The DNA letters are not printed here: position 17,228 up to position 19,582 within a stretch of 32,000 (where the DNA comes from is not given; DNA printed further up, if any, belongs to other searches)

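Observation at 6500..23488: A ~17 kb PEP-CTERM-linked island with the parts to make, tailor and export an acyl-amino-acid-type lipid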

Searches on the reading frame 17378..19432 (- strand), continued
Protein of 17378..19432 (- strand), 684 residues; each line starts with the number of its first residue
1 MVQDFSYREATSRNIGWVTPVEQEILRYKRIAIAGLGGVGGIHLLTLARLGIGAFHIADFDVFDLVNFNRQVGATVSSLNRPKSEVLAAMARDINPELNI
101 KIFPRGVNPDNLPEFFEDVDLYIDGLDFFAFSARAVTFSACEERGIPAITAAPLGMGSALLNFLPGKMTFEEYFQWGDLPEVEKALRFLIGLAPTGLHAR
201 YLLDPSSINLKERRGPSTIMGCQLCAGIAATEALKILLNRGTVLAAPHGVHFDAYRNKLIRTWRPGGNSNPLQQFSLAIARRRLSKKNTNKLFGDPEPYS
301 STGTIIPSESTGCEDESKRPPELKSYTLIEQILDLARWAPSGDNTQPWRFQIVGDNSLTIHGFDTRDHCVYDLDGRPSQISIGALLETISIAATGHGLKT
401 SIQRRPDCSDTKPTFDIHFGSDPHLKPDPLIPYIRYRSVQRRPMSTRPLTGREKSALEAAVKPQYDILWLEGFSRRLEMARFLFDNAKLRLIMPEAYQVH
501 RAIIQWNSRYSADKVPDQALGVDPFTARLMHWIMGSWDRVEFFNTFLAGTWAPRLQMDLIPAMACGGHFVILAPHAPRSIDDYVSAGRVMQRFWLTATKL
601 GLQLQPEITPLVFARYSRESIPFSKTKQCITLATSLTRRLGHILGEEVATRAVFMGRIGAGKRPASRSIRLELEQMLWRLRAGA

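Call 52: search_protein_families(library=ncbifam, proteins=[L001:16482-17378:-, L002:13138-14049:+, L003:12141-12998:-, L012:13100-14092:-, L034:12329-13315:+, L045:12360-13244:+, L064:12152-12979:-, L063:12148-13134:+, L079:12888-13682:+], max_evalue=0.000001)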
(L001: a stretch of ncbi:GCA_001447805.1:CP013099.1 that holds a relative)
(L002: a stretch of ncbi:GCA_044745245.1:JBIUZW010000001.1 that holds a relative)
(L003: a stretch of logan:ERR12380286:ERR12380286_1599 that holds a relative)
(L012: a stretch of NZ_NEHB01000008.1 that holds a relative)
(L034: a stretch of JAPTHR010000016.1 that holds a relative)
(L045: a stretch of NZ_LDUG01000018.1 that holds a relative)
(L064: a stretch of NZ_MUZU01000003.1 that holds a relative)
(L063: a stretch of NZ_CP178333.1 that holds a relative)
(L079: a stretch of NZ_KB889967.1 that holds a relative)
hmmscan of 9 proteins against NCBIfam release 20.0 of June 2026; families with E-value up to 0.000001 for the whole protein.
L001:16482-17378:- (298 aa): 0 families

L002:13138-14049:+ (303 aa): 4 families
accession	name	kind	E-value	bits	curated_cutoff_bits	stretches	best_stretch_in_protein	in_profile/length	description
NF033554.9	floc_PepA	equivalog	2e-52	178.6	80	1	28-303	1-261/261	flocculation-associated PEP-CTERM protein PepA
NF038125.1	PEP_CTERM_THxN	subfamily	1e-08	35.1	85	1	228-302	172-246/246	THxN family PEP-CTERM protein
NF041538.1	PEP_EDSA_1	subfamily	2.1e-07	30.9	100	1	274-302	278-307/307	EDSAP-1 family PEP-CTERM protein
NF038129.1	PEP_NF038129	equivalog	2.7e-07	30.6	65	1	210-302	102-194/194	NF038129 family PEP-CTERM protein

L003:12141-12998:- (285 aa): 1 family
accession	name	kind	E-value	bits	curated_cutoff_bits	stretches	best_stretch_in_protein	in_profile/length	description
NF033554.9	floc_PepA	equivalog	3.7e-11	43.3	80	1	6-282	5-261/261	flocculation-associated PEP-CTERM protein PepA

L012:13100-14092:- (330 aa): 2 families
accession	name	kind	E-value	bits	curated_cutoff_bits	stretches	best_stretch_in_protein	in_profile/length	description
NF041538.1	PEP_EDSA_1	subfamily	4.3e-74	249.9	100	1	11-327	4-307/307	EDSAP-1 family PEP-CTERM protein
NF038125.1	PEP_CTERM_THxN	subfamily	9e-09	35.3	85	1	279-327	206-246/246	THxN family PEP-CTERM protein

L034:12329-13315:+ (328 aa): 0 families

L045:12360-13244:+ (294 aa): 2 families
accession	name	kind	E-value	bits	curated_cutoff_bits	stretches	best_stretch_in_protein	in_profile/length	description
NF033554.9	floc_PepA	equivalog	5.3e-24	85.4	80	1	6-291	1-260/261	flocculation-associated PEP-CTERM protein PepA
NF038125.1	PEP_CTERM_THxN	subfamily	5.2e-09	36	85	1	253-291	211-246/246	THxN family PEP-CTERM protein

L064:12152-12979:- (275 aa): 3 families
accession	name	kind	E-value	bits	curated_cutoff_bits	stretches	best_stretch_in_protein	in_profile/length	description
NF033554.9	floc_PepA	equivalog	2e-26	93.4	80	1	19-274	6-260/261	flocculation-associated PEP-CTERM protein PepA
NF041538.1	PEP_EDSA_1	subfamily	1.8e-08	34.5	100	1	162-274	200-307/307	EDSAP-1 family PEP-CTERM protein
NF038125.1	PEP_CTERM_THxN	subfamily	1.1e-07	31.7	85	1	237-274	209-246/246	THxN family PEP-CTERM protein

L063:12148-13134:+ (328 aa): 2 families
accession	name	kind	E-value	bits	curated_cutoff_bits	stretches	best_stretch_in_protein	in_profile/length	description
NF041538.1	PEP_EDSA_1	subfamily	1.2e-67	228.8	100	1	11-326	2-307/307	EDSAP-1 family PEP-CTERM protein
NF038125.1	PEP_CTERM_THxN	subfamily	1.8e-08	34.3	85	1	284-320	210-243/246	THxN family PEP-CTERM protein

L079:12888-13682:+ (264 aa): 1 family
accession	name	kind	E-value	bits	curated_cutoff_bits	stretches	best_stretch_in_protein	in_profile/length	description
NF033554.9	floc_PepA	equivalog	2.5e-46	158.6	80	1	4-263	2-261/261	flocculation-associated PEP-CTERM protein PepA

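Call 58: search_protein_families(library=pfam, proteins=[L006:12017-13693:+, L006:13730-14530:+, L006:14708-15394:-, L073:8444-9682:+, L033:9009-9989:+, L041:13413-14321:+, L076:10004-10882:+], max_evalue=0.001)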
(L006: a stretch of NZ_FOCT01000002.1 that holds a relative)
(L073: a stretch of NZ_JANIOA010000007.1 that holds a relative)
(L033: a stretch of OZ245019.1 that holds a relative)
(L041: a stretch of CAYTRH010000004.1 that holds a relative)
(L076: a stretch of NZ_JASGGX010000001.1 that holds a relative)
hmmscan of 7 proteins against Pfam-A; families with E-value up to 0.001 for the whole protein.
L006:12017-13693:+ (558 aa): 5 families
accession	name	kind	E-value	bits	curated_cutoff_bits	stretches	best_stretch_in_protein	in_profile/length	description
PF05199.19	GMC_oxred_C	-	4e-21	76.5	24.6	1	433-541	5-139/139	GMC oxidoreductase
PF00732.25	GMC_oxred_N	-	1.4e-11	45.1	23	1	221-330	112-216/218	GMC oxidoreductase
PF00890.30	FAD_binding_2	-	3.3e-07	30.3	20.4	1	22-59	1-41/414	FAD binding domain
PF01266.30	DAO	-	7.4e-07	29.4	27.9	1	22-59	1-39/353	FAD dependent oxidoreductase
PF13450.12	NAD_binding_8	-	7.3e-05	23.4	21.9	1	25-57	1-32/68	NAD(P)-binding Rossmann-like domain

L006:13730-14530:+ (266 aa): 5 families
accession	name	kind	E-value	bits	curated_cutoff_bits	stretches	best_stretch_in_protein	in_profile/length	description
PF00106.31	adh_short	-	1.9e-42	145.4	26.6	1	10-199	1-189/195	short chain dehydrogenase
PF13561.12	adh_short_C2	-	3.2e-25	89.5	27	1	16-205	1-189/236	Enoyl-(Acyl carrier protein) reductase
PF08659.16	KR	-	1.8e-09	38.2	22.6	1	12-170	3-160/180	KR domain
PF01370.27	Epimerase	-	0.00015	21.7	20.9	1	12-191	1-175/240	NAD dependent epimerase/dehydratase family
PF02719.21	Polysacc_synt_2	-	0.00078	19.1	20.2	1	13-176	2-155/293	Polysaccharide biosynthesis protein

L006:14708-15394:- (228 aa): 4 families
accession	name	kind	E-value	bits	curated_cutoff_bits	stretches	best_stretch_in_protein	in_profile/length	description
PF00132.30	Hexapep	-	6.6e-13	48.2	27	1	163-194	2-33/36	Bacterial transferase hexapeptide (six repeats)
PF14602.12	Hexapep_2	-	2.8e-09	37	27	1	162-194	1-31/34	Hexapeptide repeat of succinyl-transferase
PF25084.1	LbH_EIF2B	-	0.00022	21.6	54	1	141-203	40-101/105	EIF2B subunit epsilon LbH domain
PF21711.3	DCTN5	-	0.00026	21.2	40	0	163-198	108-143/182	Dynactin subunit 5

L073:8444-9682:+ (412 aa): 2 families
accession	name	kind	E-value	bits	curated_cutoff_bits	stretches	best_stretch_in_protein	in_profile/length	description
PF21926.2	FeeM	-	3.5e-22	79.3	27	1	22-185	1-154/158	N-acyl amino acid synthase FeeM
PF00027.35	cNMP_binding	-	3.8e-22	78.5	27.5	1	222-307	4-89/89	Cyclic nucleotide-binding domain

L033:9009-9989:+ (326 aa): 0 families

L041:13413-14321:+ (302 aa): 15 families
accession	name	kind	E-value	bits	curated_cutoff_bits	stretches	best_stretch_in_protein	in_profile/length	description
PF13847.12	Methyltransf_31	-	1.1e-23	83.9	27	1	75-188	3-115/145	Methyltransferase domain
PF13649.12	Methyltransf_25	-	2.8e-23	82.9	27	1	79-178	1-97/97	Methyltransferase domain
PF08241.18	Methyltransf_11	-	2.3e-22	79.9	21.2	1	80-181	1-94/95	Methyltransferase domain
PF08242.18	Methyltransf_12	-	3.4e-16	60.2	30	1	80-180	1-98/98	Methyltransferase domain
PF01209.24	Ubie_methyltran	-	8.1e-13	48.7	20.1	1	72-199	44-169/233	ubiE/COQ5 methyltransferase family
PF13489.12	Methyltransf_23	-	5.3e-10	39.7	27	1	74-219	21-155/164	Methyltransferase domain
PF05175.20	MTS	-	1.1e-08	35.3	23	1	76-196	32-152/170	Methyltransferase small domain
PF02353.26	CMAS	-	7.3e-07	29.2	27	1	73-186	60-168/273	Mycolic acid cyclopropane synthetase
PF02390.23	Methyltransf_4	-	1.2e-06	28.6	24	1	78-148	4-76/173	Putative methyltransferase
PF01135.25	PCMT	-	8.7e-06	26.1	20.3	1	55-159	54-157/210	Protein-L-isoaspartate(D-aspartate) O-methyltransferase (PCMT)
PF07021.18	MetW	-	9.8e-06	25.8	21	1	68-156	6-87/193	Methionine biosynthesis protein MetW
PF03848.20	TehB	-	1.9e-05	24.6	20.4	1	68-179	24-129/193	Tellurite resistance protein TehB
PF01728.25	FtsJ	-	4.2e-05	24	24.1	1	71-187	17-142/181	FtsJ-like methyltransferase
PF00891.24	Methyltransf_2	-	9.2e-05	22.3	22.3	1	40-184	31-166/210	O-methyltransferase domain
PF10017.15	Methyltransf_33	-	0.00092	18.8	23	0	69-222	56-213/304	Histidine-specific methyltransferase, SAM-dependent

L076:10004-10882:+ (292 aa): 1 family
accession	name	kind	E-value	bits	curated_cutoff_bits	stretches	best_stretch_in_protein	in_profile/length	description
PF00899.27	ThiF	-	8.3e-44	149.9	28.1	1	11-271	2-234/238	ThiF family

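Call 67: predict_structure(alignment_id=A1)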
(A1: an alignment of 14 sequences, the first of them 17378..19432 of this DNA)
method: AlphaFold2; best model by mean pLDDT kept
length: 684 residues; sequences in the alignment: 14
mean_pLDDT: 63.8   pTM: 0.49
mean pLDDT of the five models: 63.8, 61.9, 59.5, 59.4, 55.8
residues with pLDDT >= 90: 40; 70-90: 286; 50-70: 143; < 50: 215
segments of 3 or more residues with pLDDT < 50: 1-17, 62-79, 152-171, 191-220, 241-323, 340-345, 364-371, 433-439, 510-522, 666-669, 680-684
pLDDT, mean of each block of 10 residues (from residue 1): 28 44 83 73 76 85 38 41 74 81 82 89 73 74 73 39 36 56 57 44 45 47 59 72 36 32 33 42 40 31 30 34 63 69 53 83 48 54 81 85 83 84 74 49 76 93 91 87 79 68 55 44 58 72 65 67 84 83 82 81 68 70 79 87 88 84 55 57 38
secondary structure, 60 per line:
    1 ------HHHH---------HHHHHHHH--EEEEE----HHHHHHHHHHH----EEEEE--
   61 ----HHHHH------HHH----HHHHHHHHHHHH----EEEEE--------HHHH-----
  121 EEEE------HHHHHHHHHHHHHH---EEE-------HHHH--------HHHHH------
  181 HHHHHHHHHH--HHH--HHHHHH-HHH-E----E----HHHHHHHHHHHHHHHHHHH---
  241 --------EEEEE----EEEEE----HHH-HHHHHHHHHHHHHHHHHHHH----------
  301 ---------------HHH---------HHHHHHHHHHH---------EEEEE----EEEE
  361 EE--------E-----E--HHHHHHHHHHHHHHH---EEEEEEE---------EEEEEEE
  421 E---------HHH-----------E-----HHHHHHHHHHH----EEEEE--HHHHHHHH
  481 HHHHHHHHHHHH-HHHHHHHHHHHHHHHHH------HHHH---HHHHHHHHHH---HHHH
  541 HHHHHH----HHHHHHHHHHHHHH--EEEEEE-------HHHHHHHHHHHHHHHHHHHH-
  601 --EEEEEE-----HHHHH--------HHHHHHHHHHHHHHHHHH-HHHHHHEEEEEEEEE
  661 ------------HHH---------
elements in order (helices of 4 or more, strands of 3 or more residues): H7-10 H20-27 E30-34 H39-49 E54-58 H65-69 H83-94 E99-103 H112-115 E121-124 H131-144 E148-150 H158-161 H170-174 H181-190 H198-203 H219-237 E249-253 E258-262 H271-290 H328-338 E348-352 E357-362 H380-394 E398-404 E414-421 H451-461 E466-470 H473-492 H494-510 H517-520 H524-533 H537-546 H551-564 E567-572 H580-599 E603-608 H614-618 H627-644 H646-651 E652-660

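Call 72: fold_search(model_id=the predicted structure, library=pdb)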
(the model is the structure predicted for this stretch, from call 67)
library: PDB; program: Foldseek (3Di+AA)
matches with E <= 10: 1482; with E <= 0.001: 143
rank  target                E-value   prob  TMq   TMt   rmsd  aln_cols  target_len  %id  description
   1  2ymv                  2.8e-09  1.00  0.34  0.66   6.6       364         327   20  Structure of Reduced M Smegmatis 5246, a homologue of M.Tuberculosis Acg (released 2012-11-21)
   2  9egb_A                1.7e-07  1.00  0.26  0.66   7.9       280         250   21  AclA from Tenacibaculum discolor in complex with substrate (released 2025-08-13)
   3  4rdi_D                1.8e-07  1.00  0.22  0.60  10.0       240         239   22  Crystal structure of E. coli tRNA N6-threonylcarbamoyladenosine dehydratase, TcdA (released 2015-08-05)
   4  4rdh_D                2.6e-07  1.00  0.23  0.61   9.8       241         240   21  Crystal structure of E. coli tRNA N6-threonylcarbamoyladenosine dehydratase, TcdA (released 2015-08-05)
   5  4d7a_C                2.9e-07  1.00  0.23  0.60   9.8       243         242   21  Crystal structure of E. coli tRNA N6-threonylcarbamoyladenosine dehydratase, TcdA, in complex with AMP at 1.801 Angstr (released 2015-05-06)
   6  9egb_C                3.5e-07  1.00  0.25  0.64   6.3       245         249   22  AclA from Tenacibaculum discolor in complex with substrate (released 2025-08-13)
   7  4d7a_D                3.5e-07  1.00  0.23  0.60   9.8       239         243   22  Crystal structure of E. coli tRNA N6-threonylcarbamoyladenosine dehydratase, TcdA, in complex with AMP at 1.801 Angstr (released 2015-05-06)
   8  4d7a_B                6.9e-07  1.00  0.22  0.57   9.9       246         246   22  Crystal structure of E. coli tRNA N6-threonylcarbamoyladenosine dehydratase, TcdA, in complex with AMP at 1.801 Angstr (released 2015-05-06)
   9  4d7a_A                7.6e-07  1.00  0.23  0.59   9.9       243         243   21  Crystal structure of E. coli tRNA N6-threonylcarbamoyladenosine dehydratase, TcdA, in complex with AMP at 1.801 Angstr (released 2015-05-06)
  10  4d79_B                8.0e-07  1.00  0.22  0.57   9.8       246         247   21  Crystal structure of E. coli tRNA N6-threonylcarbamoyladenosine dehydratase, TcdA, in complex with ATP at 1.768 Angstr (released 2015-05-06)
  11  4yed_C                8.8e-07  1.00  0.23  0.57   9.8       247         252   21  TcdA (CsdL) (released 2016-01-13)
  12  4rdh_A                9.7e-07  1.00  0.22  0.58   9.8       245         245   22  Crystal structure of E. coli tRNA N6-threonylcarbamoyladenosine dehydratase, TcdA (released 2015-08-05)
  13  4d79_C                1.0e-06  1.00  0.23  0.58   9.8       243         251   21  Crystal structure of E. coli tRNA N6-threonylcarbamoyladenosine dehydratase, TcdA, in complex with ATP at 1.768 Angstr (released 2015-05-06)
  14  4d79_D                1.1e-06  1.00  0.23  0.59   9.7       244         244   21  Crystal structure of E. coli tRNA N6-threonylcarbamoyladenosine dehydratase, TcdA, in complex with ATP at 1.768 Angstr (released 2015-05-06)
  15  4d79_A                1.1e-06  1.00  0.22  0.59   9.9       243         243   21  Crystal structure of E. coli tRNA N6-threonylcarbamoyladenosine dehydratase, TcdA, in complex with ATP at 1.768 Angstr (released 2015-05-06)
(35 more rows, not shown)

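Call 85: search_protein_families(library=ncbifam, proteins=[L066:9211-9984:+, L064:9216-9986:+, L063:9043-9801:-, L001:9037-9816:-, L001:7822-8721:-, L002:9368-9967:+, L003:9170-9913:+, L066:9989-11956:+], max_evalue=0.00001)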
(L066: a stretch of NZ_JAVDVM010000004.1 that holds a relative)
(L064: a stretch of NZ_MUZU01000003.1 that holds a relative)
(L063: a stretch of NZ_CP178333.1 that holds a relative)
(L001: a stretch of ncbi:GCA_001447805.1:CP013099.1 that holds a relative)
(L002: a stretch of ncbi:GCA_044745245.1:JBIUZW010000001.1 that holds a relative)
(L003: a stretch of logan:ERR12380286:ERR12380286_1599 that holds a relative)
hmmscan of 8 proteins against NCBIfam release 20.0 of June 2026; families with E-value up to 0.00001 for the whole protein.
L066:9211-9984:+ (257 aa): 2 families
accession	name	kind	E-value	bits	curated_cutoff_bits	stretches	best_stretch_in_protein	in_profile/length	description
TIGR03694.1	exosort_acyl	subfamily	5.1e-72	242.2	111.95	1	8-241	2-236/241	PEP-CTERM/exosortase system-associated acyltransferase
NF010408.0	PRK13834.1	subfamily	5.9e-07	29.2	292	1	21-82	14-73/207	acyl-homoserine-lactone synthase TraI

L064:9216-9986:+ (256 aa): 1 family
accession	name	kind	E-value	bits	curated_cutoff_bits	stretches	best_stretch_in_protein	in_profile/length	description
TIGR03694.1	exosort_acyl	subfamily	1.8e-79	266.6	111.95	1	8-244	2-240/241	PEP-CTERM/exosortase system-associated acyltransferase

L063:9043-9801:- (252 aa): 2 families
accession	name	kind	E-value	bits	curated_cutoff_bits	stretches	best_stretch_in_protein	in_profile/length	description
TIGR03694.1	exosort_acyl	subfamily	1e-66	224.8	111.95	1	8-239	2-236/241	PEP-CTERM/exosortase system-associated acyltransferase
NF010408.0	PRK13834.1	subfamily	5.4e-08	32.6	292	0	22-136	15-118/207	acyl-homoserine-lactone synthase TraI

L001:9037-9816:- (259 aa): 1 family
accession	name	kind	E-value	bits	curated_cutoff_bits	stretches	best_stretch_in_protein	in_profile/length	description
TIGR03694.1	exosort_acyl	subfamily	5.7e-84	281.3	111.95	1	9-248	2-240/241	PEP-CTERM/exosortase system-associated acyltransferase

L001:7822-8721:- (299 aa): 1 family
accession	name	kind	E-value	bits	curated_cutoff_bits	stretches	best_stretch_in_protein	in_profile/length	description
TIGR03694.1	exosort_acyl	subfamily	4.8e-72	242.3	111.95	1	6-245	2-240/241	PEP-CTERM/exosortase system-associated acyltransferase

L002:9368-9967:+ (199 aa): 1 family
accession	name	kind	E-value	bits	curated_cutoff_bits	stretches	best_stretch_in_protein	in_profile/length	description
NF011425.0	PRK14852.1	equivalog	6.2e-12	44.2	1337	1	34-165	85-217/989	hypothetical protein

L003:9170-9913:+ (247 aa): 1 family
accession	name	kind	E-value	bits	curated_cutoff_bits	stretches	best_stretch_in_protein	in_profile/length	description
NF011425.0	PRK14852.1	equivalog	8e-13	47.2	1337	1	92-214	88-212/989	hypothetical protein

L066:9989-11956:+ (655 aa): 20 families
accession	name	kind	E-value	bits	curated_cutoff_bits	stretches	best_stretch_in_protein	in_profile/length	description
NF006077.0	PRK08223.1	equivalog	2.4e-123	410.8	266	1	3-291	2-291/296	hypothetical protein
NF011424.0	PRK14851.1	subfamily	7.3e-115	384.5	1170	1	5-652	19-675/679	hypothetical protein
NF011425.0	PRK14852.1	equivalog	1.2e-86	291.6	1337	1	10-465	313-779/989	hypothetical protein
NF005901.0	PRK07877.1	equivalog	5.2e-46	157.2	476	2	293-652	367-717/722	Rv1355c family protein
NF047509.1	Rv3131_FMN_oxido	subfamily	1.5e-27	96.9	199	1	307-587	3-273/319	Acg family FMN-binding oxidoreductase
NF006395.0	PRK08644.1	equivalog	2.1e-24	86.4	159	1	23-153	24-153/215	sulfur carrier protein ThiS adenylyltransferase ThiF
NF006444.0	PRK08762.1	equivalog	1e-22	80.3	449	1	22-153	140-269/387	molybdopterin-synthase adenylyltransferase MoeB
TIGR02356.1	adenyl_thiF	equivalog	3.8e-22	78.7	275.25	1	22-158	14-148/203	thiazole biosynthesis adenylyltransferase ThiF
TIGR02354.1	thiF_fam2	equivalog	2.3e-21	76.6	152.2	1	26-141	18-130/200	thiamine biosynthesis protein ThiF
NF004281.0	PRK05690.1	subfamily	7.1e-20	71.3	266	1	21-155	24-156/250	molybdopterin-synthase adenylyltransferase MoeB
NF004111.0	PRK05600.1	equivalog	3e-17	62.8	437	1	21-152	33-162/371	ThiF family adenylyltransferase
TIGR02355.1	moeB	equivalog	1.4e-15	57.3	376.55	1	22-157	17-150/240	molybdopterin-synthase adenylyltransferase MoeB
NF006204.0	PRK08328.1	equivalog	3.6e-15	56.2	339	1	11-168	9-165/231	hypothetical protein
NF047750.1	SAMPActivE1UbaA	equivalog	8.3e-15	54.8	450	1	24-150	27-151/270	SAMP-activating enzyme E1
NF011696.0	PRK15116.1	equivalog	9.9e-15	54.9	304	1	24-153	25-153/268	tRNA cyclic N6-threonylcarbamoyladenosine(37) synthase TcdA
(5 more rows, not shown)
